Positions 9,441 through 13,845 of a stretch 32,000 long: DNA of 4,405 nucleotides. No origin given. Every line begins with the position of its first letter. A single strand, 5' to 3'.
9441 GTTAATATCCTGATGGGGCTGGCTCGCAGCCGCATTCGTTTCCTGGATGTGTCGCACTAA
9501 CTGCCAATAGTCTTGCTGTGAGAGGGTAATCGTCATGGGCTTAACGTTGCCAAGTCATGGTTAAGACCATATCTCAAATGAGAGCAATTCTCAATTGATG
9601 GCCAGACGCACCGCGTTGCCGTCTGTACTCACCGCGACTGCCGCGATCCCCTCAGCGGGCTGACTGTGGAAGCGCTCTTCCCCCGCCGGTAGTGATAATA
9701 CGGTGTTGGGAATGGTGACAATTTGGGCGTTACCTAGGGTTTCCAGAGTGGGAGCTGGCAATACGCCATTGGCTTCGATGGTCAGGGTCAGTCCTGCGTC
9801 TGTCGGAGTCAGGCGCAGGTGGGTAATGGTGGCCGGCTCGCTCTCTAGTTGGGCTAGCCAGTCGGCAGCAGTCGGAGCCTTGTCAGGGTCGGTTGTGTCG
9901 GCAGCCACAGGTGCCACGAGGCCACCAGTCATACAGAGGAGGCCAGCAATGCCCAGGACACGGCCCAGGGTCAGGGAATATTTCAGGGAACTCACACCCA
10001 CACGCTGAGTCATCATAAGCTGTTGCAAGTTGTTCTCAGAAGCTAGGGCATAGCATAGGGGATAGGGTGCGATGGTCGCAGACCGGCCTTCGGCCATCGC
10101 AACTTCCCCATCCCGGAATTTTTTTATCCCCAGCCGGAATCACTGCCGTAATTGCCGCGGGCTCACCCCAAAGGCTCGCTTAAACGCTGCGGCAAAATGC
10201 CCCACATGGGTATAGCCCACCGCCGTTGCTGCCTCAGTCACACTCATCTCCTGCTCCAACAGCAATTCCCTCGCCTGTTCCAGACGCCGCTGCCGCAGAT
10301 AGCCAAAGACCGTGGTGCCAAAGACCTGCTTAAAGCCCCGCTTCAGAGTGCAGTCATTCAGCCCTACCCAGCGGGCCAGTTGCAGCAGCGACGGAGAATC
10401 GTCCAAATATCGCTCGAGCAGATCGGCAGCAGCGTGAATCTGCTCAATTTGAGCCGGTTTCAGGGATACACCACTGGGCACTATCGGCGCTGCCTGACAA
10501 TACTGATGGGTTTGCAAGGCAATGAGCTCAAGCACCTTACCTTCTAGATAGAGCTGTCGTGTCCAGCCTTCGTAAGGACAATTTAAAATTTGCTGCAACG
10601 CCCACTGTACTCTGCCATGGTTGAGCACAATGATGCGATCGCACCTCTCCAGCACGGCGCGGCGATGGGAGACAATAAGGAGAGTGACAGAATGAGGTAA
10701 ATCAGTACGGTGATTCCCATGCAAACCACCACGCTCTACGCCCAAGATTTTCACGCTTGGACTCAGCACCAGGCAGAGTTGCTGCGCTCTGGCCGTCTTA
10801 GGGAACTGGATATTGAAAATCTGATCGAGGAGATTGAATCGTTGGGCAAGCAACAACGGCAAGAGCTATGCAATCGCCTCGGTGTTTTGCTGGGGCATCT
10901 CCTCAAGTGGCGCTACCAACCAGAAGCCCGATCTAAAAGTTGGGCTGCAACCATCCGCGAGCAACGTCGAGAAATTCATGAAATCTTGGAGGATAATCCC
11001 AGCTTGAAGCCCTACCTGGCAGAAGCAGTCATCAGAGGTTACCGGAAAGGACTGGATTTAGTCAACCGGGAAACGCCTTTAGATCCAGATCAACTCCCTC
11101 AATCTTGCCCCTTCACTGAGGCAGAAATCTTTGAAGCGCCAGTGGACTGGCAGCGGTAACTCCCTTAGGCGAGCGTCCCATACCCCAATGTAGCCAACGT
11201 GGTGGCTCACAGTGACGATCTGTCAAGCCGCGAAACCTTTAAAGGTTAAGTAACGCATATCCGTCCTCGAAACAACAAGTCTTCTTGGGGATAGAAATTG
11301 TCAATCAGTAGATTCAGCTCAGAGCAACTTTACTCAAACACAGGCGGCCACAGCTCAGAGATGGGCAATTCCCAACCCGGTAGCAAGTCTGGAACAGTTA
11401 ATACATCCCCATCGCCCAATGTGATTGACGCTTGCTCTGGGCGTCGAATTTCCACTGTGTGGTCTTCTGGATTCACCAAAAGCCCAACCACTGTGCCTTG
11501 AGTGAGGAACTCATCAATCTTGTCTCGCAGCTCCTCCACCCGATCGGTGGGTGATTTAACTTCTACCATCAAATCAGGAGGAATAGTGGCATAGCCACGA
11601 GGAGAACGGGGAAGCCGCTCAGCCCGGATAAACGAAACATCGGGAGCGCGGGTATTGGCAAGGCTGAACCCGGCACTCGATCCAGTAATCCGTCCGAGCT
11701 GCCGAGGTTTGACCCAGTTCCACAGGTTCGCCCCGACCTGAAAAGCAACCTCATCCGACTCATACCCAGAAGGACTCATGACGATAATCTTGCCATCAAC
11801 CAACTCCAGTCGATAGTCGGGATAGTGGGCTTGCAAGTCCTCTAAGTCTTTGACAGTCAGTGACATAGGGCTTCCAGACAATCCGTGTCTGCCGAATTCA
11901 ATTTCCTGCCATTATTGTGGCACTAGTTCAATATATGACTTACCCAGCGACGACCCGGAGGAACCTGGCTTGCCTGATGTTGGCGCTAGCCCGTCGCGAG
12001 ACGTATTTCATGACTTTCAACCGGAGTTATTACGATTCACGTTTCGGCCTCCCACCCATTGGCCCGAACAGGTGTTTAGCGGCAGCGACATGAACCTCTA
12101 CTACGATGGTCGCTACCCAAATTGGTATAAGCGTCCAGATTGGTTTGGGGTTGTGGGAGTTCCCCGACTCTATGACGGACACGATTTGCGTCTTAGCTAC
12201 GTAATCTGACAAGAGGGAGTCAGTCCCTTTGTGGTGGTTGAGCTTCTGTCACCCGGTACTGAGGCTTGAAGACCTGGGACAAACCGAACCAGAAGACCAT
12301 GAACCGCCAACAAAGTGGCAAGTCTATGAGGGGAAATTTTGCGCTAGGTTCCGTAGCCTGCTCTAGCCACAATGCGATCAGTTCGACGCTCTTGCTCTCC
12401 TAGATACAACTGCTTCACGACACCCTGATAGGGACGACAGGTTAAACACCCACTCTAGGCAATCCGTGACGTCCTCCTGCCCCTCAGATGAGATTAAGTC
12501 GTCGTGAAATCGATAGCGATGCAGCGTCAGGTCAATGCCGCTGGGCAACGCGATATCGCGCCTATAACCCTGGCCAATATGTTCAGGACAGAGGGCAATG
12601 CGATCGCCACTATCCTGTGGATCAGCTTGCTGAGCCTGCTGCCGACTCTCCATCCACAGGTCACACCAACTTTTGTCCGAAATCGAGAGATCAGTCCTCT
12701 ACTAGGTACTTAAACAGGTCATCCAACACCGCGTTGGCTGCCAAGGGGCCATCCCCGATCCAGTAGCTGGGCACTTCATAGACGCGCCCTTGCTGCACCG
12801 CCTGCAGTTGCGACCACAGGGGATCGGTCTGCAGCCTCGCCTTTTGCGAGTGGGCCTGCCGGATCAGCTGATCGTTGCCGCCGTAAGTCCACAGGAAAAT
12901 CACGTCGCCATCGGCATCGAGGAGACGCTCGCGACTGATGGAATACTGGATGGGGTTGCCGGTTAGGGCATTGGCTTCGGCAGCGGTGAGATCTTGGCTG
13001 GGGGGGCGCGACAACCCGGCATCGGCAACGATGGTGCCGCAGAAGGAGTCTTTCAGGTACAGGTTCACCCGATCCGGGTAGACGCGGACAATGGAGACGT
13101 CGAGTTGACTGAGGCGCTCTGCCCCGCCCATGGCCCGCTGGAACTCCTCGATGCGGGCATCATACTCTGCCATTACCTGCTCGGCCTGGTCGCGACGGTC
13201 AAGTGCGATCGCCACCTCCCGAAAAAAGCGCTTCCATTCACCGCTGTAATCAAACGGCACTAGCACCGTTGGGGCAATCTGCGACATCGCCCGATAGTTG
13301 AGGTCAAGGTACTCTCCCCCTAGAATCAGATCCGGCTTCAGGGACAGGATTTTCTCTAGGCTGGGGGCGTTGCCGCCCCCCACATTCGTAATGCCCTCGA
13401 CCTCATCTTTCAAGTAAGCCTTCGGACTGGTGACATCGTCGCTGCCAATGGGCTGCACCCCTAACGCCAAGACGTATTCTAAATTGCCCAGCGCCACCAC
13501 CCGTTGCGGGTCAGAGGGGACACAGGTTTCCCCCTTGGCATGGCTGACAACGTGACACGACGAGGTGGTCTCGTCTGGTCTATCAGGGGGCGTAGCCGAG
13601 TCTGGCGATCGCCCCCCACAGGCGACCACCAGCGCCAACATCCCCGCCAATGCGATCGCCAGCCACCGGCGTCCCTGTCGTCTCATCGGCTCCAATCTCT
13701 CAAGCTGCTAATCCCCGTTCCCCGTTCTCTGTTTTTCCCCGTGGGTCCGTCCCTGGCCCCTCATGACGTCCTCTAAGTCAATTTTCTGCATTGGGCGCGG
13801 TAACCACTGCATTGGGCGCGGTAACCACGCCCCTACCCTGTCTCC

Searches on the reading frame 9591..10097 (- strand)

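Call 5: search_protein_families(library=pfam, proteins=[window:9591-10097:-], max_evalue=0.01)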
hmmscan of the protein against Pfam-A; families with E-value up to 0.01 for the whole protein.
window:9591-10097:- (168 aa): 1 family
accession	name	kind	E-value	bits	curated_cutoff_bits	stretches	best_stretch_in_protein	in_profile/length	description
PF11741.13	AMIN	-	0.00028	21.3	20.5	1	95-168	3-77/101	AMIN domain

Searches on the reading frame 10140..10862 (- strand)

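Call 5: search_protein_families(library=pfam, proteins=[window:10140-10862:-], max_evalue=0.01)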
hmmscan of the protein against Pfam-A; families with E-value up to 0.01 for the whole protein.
window:10140-10862:- (240 aa): 2 families
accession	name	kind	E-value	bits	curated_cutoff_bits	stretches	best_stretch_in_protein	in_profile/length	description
PF12833.13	HTH_18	-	1.9e-25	89.4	33.6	1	162-240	1-79/80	Helix-turn-helix domain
PF00165.29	HTH_AraC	-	4.3e-10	39.9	26.6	1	204-240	7-42/42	Bacterial regulatory helix-turn-helix proteins, AraC family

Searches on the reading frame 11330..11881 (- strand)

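Call 5: search_protein_families(library=pfam, proteins=[window:11330-11881:-], max_evalue=0.01)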
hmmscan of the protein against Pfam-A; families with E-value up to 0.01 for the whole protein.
window:11330-11881:- (183 aa): 1 family
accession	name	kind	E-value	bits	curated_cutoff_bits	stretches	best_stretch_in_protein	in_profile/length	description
PF05685.18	Uma2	-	9.3e-36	123.3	27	1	13-174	4-171/172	Putative restriction endonuclease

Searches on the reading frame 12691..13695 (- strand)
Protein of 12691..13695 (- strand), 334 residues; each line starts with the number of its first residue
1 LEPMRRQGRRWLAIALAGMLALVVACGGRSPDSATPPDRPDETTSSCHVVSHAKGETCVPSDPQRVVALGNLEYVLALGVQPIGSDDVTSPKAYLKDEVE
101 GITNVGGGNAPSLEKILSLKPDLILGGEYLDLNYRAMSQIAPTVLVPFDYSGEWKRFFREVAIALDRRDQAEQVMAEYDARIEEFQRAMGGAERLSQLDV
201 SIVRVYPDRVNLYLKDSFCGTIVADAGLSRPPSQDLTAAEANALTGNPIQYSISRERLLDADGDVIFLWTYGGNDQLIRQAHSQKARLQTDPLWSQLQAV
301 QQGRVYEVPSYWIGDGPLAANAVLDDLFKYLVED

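Call 5: search_protein_families(library=pfam, proteins=[window:12691-13695:-], max_evalue=0.01)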
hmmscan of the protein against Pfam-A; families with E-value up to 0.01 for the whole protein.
window:12691-13695:- (334 aa): 1 family
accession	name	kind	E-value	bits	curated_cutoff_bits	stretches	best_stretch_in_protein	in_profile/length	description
PF01497.23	Peripla_BP_2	-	9.8e-27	94.3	27.5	2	68-187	5-128/235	Periplasmic binding protein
